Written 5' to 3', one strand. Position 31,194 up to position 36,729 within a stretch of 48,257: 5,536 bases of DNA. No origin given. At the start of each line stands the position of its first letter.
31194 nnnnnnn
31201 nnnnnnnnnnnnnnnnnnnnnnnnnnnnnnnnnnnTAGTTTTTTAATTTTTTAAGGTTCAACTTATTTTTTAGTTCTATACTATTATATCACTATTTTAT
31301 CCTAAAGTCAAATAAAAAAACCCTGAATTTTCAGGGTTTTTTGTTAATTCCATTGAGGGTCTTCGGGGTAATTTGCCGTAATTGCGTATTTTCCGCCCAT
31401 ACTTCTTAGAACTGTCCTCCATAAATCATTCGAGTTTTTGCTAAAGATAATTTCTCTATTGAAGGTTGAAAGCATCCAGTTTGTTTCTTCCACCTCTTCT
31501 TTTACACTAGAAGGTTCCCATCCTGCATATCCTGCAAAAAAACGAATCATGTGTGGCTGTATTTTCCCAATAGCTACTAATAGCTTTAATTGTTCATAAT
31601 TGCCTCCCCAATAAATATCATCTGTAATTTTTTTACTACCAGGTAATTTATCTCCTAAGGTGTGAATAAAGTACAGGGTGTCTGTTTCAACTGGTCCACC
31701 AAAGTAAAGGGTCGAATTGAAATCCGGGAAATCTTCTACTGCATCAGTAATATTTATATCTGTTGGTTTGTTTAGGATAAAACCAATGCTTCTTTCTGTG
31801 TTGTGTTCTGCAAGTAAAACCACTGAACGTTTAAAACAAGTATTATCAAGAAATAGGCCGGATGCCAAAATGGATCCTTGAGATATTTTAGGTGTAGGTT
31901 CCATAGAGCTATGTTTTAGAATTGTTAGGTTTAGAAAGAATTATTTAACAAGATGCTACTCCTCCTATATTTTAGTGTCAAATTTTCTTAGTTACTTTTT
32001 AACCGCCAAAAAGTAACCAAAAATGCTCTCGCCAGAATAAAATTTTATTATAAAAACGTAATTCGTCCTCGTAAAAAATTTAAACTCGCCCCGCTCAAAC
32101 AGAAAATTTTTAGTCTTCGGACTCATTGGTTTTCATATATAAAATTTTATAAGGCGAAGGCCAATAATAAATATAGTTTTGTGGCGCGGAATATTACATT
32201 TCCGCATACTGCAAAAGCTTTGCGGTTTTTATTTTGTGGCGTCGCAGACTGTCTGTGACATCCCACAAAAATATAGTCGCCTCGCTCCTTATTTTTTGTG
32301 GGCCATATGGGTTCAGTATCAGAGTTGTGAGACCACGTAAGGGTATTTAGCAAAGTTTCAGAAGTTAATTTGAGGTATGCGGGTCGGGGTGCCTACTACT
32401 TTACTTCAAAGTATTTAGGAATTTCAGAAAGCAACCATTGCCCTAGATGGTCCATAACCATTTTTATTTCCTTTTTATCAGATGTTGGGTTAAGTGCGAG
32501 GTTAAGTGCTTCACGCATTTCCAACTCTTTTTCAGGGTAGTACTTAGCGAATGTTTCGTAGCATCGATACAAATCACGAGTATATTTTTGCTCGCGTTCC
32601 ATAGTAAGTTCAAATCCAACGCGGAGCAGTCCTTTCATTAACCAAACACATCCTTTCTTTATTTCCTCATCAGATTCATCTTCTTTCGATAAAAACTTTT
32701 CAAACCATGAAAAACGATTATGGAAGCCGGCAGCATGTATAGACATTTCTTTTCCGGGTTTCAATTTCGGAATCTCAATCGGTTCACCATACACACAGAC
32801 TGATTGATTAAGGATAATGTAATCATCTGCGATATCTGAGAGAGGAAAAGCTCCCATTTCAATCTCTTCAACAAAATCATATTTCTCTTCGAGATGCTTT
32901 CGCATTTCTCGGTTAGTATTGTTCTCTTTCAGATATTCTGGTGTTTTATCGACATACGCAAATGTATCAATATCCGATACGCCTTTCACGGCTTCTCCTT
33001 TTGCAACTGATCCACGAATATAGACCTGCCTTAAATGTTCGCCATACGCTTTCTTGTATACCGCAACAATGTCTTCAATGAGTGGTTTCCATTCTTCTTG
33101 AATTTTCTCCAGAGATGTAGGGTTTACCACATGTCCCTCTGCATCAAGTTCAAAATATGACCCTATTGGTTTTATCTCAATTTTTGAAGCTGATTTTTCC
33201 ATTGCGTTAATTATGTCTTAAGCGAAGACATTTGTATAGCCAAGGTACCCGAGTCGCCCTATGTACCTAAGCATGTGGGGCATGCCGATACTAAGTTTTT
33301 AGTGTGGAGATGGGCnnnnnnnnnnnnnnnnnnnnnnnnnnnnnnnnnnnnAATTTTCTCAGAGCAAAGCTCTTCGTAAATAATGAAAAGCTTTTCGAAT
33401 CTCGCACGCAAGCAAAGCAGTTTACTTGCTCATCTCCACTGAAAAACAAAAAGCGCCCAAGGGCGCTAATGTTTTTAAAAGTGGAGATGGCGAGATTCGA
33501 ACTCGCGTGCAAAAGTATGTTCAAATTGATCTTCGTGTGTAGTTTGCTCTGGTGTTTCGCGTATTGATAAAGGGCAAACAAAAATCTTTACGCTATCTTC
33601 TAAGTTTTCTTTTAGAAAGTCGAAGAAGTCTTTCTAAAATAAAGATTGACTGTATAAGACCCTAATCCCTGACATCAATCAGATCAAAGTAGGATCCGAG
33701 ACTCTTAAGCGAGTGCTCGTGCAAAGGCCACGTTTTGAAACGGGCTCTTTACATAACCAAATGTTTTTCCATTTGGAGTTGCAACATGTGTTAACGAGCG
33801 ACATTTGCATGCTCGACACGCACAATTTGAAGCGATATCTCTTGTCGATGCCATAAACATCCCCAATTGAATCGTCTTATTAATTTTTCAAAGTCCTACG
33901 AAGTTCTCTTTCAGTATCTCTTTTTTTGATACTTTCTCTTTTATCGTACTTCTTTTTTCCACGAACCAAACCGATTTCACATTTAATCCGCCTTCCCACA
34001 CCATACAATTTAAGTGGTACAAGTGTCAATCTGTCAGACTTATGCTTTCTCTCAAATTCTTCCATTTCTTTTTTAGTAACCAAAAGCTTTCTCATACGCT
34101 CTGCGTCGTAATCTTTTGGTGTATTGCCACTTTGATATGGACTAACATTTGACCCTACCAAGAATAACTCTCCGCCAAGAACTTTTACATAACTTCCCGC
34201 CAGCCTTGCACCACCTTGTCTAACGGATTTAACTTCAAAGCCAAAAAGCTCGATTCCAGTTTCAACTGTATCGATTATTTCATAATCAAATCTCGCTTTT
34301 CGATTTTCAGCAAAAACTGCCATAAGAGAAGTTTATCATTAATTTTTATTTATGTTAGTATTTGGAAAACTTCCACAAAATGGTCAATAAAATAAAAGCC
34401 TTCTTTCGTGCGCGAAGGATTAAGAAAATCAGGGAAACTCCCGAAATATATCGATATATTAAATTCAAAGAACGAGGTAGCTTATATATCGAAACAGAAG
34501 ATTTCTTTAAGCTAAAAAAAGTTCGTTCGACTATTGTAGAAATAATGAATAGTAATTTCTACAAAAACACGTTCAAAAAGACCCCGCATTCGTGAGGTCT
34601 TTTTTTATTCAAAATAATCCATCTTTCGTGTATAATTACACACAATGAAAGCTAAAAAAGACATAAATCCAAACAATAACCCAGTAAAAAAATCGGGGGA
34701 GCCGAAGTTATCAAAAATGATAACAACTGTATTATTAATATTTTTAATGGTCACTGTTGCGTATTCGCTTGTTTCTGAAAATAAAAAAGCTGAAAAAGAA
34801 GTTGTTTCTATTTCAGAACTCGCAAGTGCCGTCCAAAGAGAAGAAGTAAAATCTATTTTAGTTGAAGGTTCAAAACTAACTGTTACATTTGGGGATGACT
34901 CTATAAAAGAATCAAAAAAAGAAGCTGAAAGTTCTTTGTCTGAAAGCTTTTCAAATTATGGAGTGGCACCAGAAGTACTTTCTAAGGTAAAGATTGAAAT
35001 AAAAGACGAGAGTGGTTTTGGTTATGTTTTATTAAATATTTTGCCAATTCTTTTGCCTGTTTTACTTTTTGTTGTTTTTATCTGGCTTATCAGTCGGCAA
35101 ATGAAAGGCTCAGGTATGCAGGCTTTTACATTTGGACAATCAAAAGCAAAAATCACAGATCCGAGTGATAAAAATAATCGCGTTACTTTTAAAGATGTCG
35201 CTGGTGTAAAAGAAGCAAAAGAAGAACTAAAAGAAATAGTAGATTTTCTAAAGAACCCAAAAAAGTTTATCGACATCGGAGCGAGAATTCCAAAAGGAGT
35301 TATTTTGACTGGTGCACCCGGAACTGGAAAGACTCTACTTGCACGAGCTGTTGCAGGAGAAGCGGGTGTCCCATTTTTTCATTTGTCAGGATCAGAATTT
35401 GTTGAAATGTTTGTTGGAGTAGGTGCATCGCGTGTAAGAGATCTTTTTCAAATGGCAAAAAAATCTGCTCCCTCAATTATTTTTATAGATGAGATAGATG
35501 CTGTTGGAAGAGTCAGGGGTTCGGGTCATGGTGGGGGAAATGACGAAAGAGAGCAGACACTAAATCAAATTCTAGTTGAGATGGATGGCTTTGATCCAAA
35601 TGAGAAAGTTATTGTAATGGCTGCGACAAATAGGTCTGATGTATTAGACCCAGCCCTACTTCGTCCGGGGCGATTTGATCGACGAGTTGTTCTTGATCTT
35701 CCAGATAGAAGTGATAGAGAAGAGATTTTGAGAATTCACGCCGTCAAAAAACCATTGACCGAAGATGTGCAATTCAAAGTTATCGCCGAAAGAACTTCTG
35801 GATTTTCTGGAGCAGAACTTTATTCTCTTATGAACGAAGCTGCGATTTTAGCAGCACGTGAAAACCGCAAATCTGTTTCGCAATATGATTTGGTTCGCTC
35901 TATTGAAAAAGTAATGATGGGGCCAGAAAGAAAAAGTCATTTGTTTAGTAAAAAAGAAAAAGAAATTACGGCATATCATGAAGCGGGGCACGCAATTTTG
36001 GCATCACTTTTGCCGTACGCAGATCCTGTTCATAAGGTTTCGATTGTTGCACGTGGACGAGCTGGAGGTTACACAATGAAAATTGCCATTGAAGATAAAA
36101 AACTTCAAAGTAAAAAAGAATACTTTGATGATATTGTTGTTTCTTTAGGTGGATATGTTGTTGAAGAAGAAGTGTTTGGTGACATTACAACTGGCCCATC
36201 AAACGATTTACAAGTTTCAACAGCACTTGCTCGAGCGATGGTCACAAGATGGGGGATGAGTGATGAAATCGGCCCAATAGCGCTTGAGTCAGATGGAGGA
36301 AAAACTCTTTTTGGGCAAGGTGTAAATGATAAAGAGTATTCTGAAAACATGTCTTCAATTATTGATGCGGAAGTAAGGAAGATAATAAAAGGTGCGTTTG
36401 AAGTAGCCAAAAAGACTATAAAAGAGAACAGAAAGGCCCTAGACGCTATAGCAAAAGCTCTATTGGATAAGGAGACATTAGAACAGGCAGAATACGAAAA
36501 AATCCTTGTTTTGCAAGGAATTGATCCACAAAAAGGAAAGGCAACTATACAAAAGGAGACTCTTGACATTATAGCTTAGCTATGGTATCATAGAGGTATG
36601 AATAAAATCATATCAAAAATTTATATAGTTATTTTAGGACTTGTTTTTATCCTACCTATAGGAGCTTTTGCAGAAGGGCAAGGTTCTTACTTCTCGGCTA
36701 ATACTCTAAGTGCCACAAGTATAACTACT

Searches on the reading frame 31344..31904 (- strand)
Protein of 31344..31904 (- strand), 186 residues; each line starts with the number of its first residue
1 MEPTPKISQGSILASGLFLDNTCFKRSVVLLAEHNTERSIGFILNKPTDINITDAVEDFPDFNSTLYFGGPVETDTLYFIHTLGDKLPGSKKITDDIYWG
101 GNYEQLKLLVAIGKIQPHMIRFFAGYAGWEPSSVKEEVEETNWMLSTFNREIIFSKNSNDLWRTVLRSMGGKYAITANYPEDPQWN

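Call 14: search_protein_families(library=pfam, proteins=[window:31344-31904:-], max_evalue=0.01)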
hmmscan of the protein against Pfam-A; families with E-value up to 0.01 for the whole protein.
window:31344-31904:- (186 aa): 1 family
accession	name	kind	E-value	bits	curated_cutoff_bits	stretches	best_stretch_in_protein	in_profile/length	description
PF02622.21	DUF179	-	1.1e-41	142.9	27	1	19-170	3-157/157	AlgH-like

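Call 44: find_encoding_contigs(protein=window:31344-31904:-, flank=6000, max_places=10)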
Protein window:31344-31904:- (186 aa): 9 contigs read that carry it; 8 places shown.
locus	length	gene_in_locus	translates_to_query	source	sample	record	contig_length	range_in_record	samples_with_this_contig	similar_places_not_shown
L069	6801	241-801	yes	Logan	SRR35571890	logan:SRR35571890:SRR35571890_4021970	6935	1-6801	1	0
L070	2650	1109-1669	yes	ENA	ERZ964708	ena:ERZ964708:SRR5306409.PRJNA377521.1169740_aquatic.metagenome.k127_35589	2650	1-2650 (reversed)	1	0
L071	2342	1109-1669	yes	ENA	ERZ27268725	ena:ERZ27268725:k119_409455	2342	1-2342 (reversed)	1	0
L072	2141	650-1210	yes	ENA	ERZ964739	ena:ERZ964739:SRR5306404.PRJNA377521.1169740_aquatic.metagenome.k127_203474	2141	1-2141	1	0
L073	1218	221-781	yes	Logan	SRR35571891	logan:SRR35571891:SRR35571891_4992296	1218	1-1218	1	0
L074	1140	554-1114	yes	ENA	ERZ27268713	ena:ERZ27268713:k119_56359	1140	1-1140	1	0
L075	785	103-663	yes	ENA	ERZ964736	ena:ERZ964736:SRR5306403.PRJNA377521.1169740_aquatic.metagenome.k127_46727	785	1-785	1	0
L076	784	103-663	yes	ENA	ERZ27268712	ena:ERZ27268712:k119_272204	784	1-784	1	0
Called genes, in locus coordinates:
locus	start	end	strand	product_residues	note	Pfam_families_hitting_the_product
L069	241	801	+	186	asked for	PF02622:DUF179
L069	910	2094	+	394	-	-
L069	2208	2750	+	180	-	PF05198:IF3_N, PF00707:IF3_C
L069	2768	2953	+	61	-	PF01632:Ribosomal_L35p (weak)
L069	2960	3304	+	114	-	PF00453:Ribosomal_L20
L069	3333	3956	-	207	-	PF18306:LDcluster4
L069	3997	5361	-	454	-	PF00753:Lactamase_B (faint), PF23023:Anti-Pycsar_Apyc1, PF16661:Lactamase_B_6, PF10996:Beta-Casp, PF07521:RMMBL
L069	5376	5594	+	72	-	-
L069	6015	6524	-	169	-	PF00334:NDK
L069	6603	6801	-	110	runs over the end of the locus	?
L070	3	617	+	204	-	?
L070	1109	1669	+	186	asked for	PF02622:DUF179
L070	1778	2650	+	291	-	?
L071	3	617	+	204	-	?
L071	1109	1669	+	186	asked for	PF02622:DUF179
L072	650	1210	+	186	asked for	PF02622:DUF179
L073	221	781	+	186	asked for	PF02622:DUF179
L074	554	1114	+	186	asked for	PF02622:DUF179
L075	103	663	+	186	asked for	PF02622:DUF179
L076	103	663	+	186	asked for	PF02622:DUF179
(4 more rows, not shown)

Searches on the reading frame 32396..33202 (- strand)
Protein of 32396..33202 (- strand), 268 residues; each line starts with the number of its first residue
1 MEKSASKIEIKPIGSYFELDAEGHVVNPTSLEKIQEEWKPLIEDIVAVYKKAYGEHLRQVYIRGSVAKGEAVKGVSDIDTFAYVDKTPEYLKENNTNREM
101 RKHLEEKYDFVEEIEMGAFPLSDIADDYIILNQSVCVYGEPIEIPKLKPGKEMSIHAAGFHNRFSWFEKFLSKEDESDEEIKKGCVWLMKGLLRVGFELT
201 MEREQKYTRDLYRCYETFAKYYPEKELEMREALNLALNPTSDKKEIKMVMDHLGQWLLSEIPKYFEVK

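Call 14: search_protein_families(library=pfam, proteins=[window:32396-33202:-], max_evalue=0.01)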
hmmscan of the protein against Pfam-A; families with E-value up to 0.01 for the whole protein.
window:32396-33202:- (268 aa): 2 families
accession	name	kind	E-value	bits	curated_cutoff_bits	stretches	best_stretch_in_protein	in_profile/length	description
PF01909.29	NTP_transf_2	-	7.2e-08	33.2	21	1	58-129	15-91/93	Nucleotidyltransferase domain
PF18765.7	Polbeta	-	4.4e-05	24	26.9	1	55-114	11-69/93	Polymerase beta, Nucleotidyltransferase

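Call 40: search_protein_families(library=phrogs, proteins=[window:32396-33202:-], max_evalue=0.01)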
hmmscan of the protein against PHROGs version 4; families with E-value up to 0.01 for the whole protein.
window:32396-33202:- (268 aa): 0 families

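Call 49: find_encoding_contigs(protein=window:32396-33202:-, flank=8000, max_places=10)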
Protein window:32396-33202:- (268 aa): 6 contigs read that carry it; 5 places shown.
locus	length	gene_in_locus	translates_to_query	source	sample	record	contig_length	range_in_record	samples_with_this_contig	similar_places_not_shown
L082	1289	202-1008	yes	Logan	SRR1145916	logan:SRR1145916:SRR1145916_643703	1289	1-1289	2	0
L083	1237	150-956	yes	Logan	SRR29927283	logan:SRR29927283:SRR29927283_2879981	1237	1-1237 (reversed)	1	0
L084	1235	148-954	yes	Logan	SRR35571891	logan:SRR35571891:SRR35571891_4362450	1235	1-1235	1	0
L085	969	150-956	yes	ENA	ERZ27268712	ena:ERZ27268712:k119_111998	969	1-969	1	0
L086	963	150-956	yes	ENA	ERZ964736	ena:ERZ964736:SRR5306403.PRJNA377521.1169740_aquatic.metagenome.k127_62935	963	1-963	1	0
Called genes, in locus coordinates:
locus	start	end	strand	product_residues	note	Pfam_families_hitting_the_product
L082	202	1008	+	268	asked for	PF01909:NTP_transf_2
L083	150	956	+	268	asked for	PF01909:NTP_transf_2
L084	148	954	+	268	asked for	PF01909:NTP_transf_2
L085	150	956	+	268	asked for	PF01909:NTP_transf_2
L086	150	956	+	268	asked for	PF01909:NTP_transf_2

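Call 100: search_protein_families(library=padloc, proteins=[window:32396-33202:-], max_evalue=0.001)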
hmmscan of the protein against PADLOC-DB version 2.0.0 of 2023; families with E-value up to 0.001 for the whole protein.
window:32396-33202:- (268 aa): 4 families
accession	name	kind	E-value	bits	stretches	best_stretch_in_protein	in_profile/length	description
PDLC04903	PDC-S09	-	1.9e-08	32.5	1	35-111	4-79/108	-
PDLC00803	Cyclase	-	8.9e-06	23.6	1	36-108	23-94/253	oligonucleotide-cyclase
PDLC04904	PDC-S09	-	9.4e-05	20.6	1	55-130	23-97/104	-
PDLC00776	Cyclase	-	0.00089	16.7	0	57-109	43-94/287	oligonucleotide-cyclase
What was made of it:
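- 32396..33202 (-): Cargo of the tmRNA-linked cassette: NTP_transf_2 nucleotidyltransferase, with weak similarity to defence cyclase/PDC-S09 models. Pfam (call 14); PADLOC (call 100)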

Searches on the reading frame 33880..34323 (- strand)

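Call 14: search_protein_families(library=pfam, proteins=[window:33880-34323:-], max_evalue=0.01)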
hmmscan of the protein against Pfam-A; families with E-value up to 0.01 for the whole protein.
window:33880-34323:- (147 aa): 1 family
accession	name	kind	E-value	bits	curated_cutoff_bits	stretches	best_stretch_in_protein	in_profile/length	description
PF01668.23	SmpB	-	4.6e-49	166.5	27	1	5-147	2-143/143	SmpB protein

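Call 100: search_protein_families(library=padloc, proteins=[L173:6202-7320:-, L173:7509-7907:-, L173:4434-5936:-], max_evalue=0.001)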
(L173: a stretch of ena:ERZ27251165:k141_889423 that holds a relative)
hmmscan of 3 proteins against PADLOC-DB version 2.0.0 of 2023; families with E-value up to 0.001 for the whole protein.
L173:6202-7320:- (372 aa): 1 family
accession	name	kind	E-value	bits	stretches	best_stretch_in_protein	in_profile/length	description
PDLC02347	AbiJ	-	5.5e-14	50.5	1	116-252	137-273/281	AbiJ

L173:7509-7907:- (132 aa): 0 families

L173:4434-5936:- (500 aa): 0 families

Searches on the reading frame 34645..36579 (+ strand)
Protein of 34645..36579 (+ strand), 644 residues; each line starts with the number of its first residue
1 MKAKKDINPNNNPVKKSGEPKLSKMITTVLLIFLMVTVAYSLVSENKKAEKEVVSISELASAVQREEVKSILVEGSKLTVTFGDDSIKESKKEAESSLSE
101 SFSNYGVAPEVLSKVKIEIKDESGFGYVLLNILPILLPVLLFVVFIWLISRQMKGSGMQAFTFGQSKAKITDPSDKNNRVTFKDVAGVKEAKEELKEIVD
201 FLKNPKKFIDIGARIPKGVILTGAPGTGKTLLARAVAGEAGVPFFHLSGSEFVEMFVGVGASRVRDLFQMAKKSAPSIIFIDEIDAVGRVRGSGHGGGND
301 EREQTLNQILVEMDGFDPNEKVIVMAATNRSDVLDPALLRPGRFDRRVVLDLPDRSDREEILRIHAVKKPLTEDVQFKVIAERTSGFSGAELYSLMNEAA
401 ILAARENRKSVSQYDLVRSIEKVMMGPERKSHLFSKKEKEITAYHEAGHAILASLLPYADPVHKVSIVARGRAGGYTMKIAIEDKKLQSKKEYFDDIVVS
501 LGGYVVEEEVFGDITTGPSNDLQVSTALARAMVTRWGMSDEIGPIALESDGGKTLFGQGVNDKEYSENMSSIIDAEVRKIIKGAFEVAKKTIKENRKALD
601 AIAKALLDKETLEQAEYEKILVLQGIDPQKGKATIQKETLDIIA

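Call 100: search_protein_families(library=padloc, proteins=[L173:6202-7320:-, L173:7509-7907:-, L173:4434-5936:-], max_evalue=0.001)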
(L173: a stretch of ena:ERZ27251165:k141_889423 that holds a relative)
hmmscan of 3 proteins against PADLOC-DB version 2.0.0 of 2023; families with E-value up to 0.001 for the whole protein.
L173:6202-7320:- (372 aa): 1 family
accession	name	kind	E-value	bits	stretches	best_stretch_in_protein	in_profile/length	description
PDLC02347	AbiJ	-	5.5e-14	50.5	1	116-252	137-273/281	AbiJ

L173:7509-7907:- (132 aa): 0 families

L173:4434-5936:- (500 aa): 0 families
